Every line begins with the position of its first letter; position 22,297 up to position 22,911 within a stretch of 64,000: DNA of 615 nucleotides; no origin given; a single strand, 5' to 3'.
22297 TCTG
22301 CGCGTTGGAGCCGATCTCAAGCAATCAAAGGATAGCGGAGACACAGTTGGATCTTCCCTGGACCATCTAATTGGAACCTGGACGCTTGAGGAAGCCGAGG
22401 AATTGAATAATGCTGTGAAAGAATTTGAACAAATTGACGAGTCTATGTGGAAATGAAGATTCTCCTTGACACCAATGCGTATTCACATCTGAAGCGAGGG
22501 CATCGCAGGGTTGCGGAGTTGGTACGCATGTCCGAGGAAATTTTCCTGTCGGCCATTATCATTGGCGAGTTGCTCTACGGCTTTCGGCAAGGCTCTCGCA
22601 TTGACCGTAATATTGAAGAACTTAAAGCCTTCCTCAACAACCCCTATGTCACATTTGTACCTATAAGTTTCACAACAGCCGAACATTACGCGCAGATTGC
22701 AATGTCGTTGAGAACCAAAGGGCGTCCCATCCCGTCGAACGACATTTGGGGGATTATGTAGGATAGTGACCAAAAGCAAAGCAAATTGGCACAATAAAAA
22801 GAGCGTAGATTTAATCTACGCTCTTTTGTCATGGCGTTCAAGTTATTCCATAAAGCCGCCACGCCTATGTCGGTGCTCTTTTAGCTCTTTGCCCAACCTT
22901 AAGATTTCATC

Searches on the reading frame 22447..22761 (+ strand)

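Call 52: search_protein_families(library=pfam, proteins=[window:22447-22761:+], max_evalue=0.001)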
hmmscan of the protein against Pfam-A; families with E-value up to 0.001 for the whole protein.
window:22447-22761:+ (104 aa): 1 family
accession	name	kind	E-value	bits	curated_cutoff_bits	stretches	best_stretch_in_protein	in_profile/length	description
PF01850.27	PIN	-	1.2e-09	39.2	23.6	1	5-95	1-89/120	PIN domain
